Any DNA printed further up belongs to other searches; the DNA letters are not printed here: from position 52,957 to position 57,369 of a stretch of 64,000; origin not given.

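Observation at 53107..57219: NACHT-like protein with the effector at the C-terminus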

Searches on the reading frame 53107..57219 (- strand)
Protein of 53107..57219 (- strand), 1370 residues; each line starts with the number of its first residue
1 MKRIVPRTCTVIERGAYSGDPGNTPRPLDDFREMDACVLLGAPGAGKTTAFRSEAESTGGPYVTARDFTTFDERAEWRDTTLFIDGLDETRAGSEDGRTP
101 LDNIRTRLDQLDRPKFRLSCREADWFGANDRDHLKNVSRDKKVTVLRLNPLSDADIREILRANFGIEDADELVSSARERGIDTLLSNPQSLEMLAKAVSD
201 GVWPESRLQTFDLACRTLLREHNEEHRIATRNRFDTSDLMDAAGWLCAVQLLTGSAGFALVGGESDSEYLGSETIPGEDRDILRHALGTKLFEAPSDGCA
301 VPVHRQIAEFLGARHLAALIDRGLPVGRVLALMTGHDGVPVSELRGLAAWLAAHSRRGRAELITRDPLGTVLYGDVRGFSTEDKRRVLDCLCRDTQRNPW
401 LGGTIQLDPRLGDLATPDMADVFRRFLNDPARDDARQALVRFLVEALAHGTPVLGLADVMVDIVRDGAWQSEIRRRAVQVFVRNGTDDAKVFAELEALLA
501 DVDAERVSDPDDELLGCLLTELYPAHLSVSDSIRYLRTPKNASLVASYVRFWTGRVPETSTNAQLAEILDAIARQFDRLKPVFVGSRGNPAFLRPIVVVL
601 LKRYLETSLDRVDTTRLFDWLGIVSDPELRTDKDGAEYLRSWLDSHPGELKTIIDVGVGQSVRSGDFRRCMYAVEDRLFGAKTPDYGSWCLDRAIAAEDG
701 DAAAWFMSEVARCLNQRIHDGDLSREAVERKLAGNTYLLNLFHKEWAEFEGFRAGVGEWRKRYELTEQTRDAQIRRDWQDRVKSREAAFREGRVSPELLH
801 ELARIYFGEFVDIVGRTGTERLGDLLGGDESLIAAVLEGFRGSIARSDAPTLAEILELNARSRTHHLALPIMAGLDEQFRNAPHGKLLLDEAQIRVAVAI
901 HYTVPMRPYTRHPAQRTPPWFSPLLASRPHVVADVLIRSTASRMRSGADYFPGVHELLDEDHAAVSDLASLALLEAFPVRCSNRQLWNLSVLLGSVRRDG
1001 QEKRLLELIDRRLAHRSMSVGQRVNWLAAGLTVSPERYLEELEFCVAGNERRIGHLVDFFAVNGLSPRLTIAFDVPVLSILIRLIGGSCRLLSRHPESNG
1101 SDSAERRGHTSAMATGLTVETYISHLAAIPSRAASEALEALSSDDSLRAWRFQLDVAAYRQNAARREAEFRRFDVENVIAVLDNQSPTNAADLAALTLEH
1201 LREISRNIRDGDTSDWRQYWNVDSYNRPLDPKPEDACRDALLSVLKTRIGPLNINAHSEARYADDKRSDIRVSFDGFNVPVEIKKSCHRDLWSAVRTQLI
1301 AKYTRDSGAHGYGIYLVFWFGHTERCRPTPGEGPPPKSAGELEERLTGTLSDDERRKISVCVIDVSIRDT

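Call 14: find_homologous_proteins(query=window:53107-57219:-, region=1-1370)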
Query window:53107-57219:-, residues 1-1370 (1370 aa): 3107 proteins with E <= 0.001 among 8000 candidates; the best 120 are listed.
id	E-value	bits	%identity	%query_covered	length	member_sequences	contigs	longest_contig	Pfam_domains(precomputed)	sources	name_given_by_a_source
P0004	0.0e+0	3126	100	100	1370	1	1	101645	PF28130.1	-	-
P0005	0.0e+0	2418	79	100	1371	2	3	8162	PF28130.1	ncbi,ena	-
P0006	0.0e+0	1763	60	100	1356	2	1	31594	PF28130.1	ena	-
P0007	0.0e+0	1749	60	100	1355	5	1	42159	PF28130.1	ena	-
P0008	0.0e+0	1711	60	100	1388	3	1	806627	PF28130.1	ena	-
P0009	0.0e+0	1688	59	100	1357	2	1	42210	PF28130.1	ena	-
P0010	0.0e+0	1686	58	100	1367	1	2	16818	PF28130.1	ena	-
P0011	0.0e+0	1684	59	100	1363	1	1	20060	PF28130.1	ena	-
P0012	0.0e+0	1678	58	100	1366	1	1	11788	PF28130.1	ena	-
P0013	0.0e+0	1593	56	100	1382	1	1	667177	PF28130.1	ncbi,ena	-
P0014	0.0e+0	1577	56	100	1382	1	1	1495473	PF28130.1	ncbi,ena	-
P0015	0.0e+0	1577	56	100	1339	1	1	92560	PF28130.1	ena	-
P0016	0.0e+0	1576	56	100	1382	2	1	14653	PF28130.1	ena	-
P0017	0.0e+0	1564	55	100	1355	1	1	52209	PF28130.1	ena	-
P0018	0.0e+0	1558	55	99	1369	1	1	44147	PF28130.1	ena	-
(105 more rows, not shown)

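Call 15: search_solved_structures(query=window:53107-57219:-, max_evalue=10)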
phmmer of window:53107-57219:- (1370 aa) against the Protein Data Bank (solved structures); distinct sequences matched with E-value up to 10: 1.
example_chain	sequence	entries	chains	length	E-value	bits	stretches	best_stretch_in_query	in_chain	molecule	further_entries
6n9m_A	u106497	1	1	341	0.021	15.6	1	425-504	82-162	Adenosine deaminase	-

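Call 69: search_dna_similar(query=window:53110-57219:-, collection=plasmids, mode=protein, max_rows=15)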
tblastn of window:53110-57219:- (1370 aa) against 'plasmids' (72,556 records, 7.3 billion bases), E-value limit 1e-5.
Records with a match: 37; places in all: 38; records where one place covers at least 80% of the query: 1.
Best place of each record, by identity: <60% 37.
By first word of the organism name: Rhizobium 6; Bradyrhizobium 5; Agrobacterium 5; Vibrio 3; Rhodococcus 3; Pantoea 2; Burkholderia 2; Azospirillum 2; Ralstonia 1; Sphingomonas 1; and 7 more.
By predicted mobility (MOB-suite, as given by PLSDB): conjugative 18; non-mobilizable 13; mobilizable 6.
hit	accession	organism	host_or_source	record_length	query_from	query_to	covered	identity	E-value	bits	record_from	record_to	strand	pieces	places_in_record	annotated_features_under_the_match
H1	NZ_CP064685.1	Bradyrhizobium sp. CW1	Acmispon strigosus,cell culture,bulk ...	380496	24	1366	84%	31.8%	7e-58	426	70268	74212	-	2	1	hypothetical protein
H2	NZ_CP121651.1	Bradyrhizobium sp. CB82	Stylosanthes guianensis,cell culture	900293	25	1366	76%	32.4%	2e-61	437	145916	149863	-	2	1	hypothetical protein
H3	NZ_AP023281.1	Agrobacterium vitis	Vitis vinifera,grapevine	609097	28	1366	58%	32.2%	4e-46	311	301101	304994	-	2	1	hypothetical protein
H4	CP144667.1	Agrobacterium tumefaciens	Sedum,cell culture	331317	28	1370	50%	35.1%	3e-46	323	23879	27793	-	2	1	hypothetical protein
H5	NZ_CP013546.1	Rhizobium phaseoli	Phaseolus vulgaris,Whole ...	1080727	28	1370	50%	35.1%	6e-45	305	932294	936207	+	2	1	record has no annotation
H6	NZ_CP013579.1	Rhizobium phaseoli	Phaseolus vulgaris,Whole ...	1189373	28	1370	50%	35.1%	7e-45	304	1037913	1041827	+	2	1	record has no annotation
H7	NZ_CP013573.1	Rhizobium phaseoli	Phaseolus vulgaris,Whole ...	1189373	28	1370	50%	35.1%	7e-45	304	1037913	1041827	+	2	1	record has no annotation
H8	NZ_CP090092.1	Rhizobium leguminosarum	Galega,Cell culture,Plant nodule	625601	4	1366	51%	33.1%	2e-43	292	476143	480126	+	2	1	hypothetical protein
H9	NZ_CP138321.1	Agrobacterium fabrum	Blueberry,Crown gall tissues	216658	28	1366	49%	34.2%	4e-45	306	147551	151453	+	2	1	hypothetical protein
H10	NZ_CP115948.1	Ralstonia solanacearum MolK2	Musa sp.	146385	4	1366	49%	33.5%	9e-44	309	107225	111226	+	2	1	hypothetical protein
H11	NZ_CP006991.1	Rhizobium etli bv. mimosae str. IE4771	Phaseolus vulgaris,whole organism,nodule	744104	28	1366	48%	34.2%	3e-42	292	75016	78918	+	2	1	hypothetical protein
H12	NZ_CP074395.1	Agrobacterium salinitolerans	Cotton,tiaaue sample,root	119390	28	1366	47%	34.2%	1e-46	301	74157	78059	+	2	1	hypothetical protein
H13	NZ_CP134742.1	Pantoea agglomerans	cell culture,Water from creek adjacent ...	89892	15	1366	46%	34.4%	2e-54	362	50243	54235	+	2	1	hypothetical protein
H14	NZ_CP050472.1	Vibrio campbellii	single cell,seawater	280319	19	1367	55%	28.5%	4e-53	334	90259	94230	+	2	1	hypothetical protein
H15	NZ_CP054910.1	Pantoea ananatis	-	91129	27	1366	46%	32.7%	9e-49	333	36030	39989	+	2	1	hypothetical protein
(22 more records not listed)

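Call 70: get_annotated_region(hit=H13, flank=4000)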
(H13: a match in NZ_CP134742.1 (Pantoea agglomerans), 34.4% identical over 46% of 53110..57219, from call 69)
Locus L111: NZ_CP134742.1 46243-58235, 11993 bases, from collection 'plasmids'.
description: Pantoea agglomerans strain FC61912-B plasmid pFC61912-B_E, complete sequence
organism: Pantoea agglomerans (NCBI taxid 549)
taxonomy: Bacteria; Pseudomonadota; Gammaproteobacteria; Enterobacterales; Erwiniaceae; Pantoea; Pantoea agglomerans
host: -; source: cell culture,Water from creek adjacent to crop field; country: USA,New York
typing (MOB-suite, as given by PLSDB): non-mobilizable; replicon rep_cluster_2315; mating-pair formation MPF_G
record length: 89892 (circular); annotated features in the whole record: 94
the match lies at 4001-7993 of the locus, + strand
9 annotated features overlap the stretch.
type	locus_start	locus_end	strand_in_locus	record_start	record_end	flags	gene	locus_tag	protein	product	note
CDS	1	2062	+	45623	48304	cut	ppl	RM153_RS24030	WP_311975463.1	anti-phage protein Ppl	GO:0051607 - defense response to virus [Evidence IEA]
CDS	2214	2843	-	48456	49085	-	-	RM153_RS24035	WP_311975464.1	hypothetical protein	-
CDS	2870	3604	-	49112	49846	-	-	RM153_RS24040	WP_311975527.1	tyrosine-type recombinase/integrase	GO:0015074 - DNA integration [Evidence IEA]; GO:0006310 - DNA recombination [Evidence IEA]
CDS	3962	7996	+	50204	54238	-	-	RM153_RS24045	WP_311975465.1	hypothetical protein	-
CDS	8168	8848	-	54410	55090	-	-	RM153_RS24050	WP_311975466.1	hypothetical protein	-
CDS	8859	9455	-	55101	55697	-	-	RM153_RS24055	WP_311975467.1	hypothetical protein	-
CDS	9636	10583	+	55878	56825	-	-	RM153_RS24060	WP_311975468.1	Abi family protein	-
CDS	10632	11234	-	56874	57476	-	-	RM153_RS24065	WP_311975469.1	hypothetical protein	-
CDS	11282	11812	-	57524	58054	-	-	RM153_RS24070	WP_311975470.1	hypothetical protein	-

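Call 71: get_annotated_region(hit=H1, flank=4000)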
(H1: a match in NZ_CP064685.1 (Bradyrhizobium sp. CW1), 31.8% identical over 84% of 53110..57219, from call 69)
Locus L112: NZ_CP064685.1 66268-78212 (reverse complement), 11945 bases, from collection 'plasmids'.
description: Bradyrhizobium sp. CW1 plasmid pCW1_1, complete sequence
organism: Bradyrhizobium sp. CW1 (NCBI taxid 2782686)
taxonomy: Bacteria; Pseudomonadota; Alphaproteobacteria; Hyphomicrobiales; Nitrobacteraceae; Bradyrhizobium; Bradyrhizobium sp. CW1
host: -; source: Acmispon strigosus,cell culture,bulk soil; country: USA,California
typing (MOB-suite, as given by PLSDB): mobilizable; relaxase MOBP
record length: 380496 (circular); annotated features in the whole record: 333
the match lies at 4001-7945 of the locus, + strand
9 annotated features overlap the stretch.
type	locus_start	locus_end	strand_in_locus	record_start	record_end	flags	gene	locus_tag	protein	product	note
CDS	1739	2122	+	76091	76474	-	mobC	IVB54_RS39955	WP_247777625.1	plasmid mobilization relaxosome protein MobC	-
CDS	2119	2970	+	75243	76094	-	-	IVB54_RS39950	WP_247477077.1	relaxase/mobilization nuclease domain-containing protein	-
CDS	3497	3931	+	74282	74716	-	-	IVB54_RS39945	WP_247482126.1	hypothetical protein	-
CDS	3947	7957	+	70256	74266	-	-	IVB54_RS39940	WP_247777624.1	hypothetical protein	-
CDS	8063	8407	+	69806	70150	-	-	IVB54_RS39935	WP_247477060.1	hypothetical protein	-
CDS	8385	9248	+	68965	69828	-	-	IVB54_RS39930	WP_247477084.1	SIR2 family protein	-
CDS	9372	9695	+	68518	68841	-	-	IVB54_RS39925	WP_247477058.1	hypothetical protein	-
CDS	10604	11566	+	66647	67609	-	-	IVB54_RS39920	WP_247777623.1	hypothetical protein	-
CDS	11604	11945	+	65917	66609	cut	-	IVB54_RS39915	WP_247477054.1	TauD/TfdA family dioxygenase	-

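Call 72: search_protein_families(library=ncbifam, proteins=[L111:3962-7996:+, L112:3947-7957:+], max_evalue=1e-10)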
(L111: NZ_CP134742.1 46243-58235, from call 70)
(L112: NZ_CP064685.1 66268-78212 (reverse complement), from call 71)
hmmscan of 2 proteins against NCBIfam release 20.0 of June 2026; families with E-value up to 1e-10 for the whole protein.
L111:3962-7996:+ (1344 aa): 2 families
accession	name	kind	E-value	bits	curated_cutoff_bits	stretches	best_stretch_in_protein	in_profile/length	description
NF058535.1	antiphage_EruA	equivalog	1.3e-232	775.6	1000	1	24-1344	15-1318/1318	NACHT domain-containing antiphage protein EruA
NF058534.1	antiphage_HyoA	equivalog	3.3e-24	84.6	1200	1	136-647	197-722/1430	NACHT domain-containing antiphage protein HyoA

L112:3947-7957:+ (1336 aa): 2 families
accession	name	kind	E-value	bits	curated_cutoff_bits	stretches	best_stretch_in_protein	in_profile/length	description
NF058535.1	antiphage_EruA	equivalog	0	1189.6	1000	1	16-1333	11-1318/1318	NACHT domain-containing antiphage protein EruA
NF058534.1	antiphage_HyoA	equivalog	1e-39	136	1200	1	139-762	203-839/1430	NACHT domain-containing antiphage protein HyoA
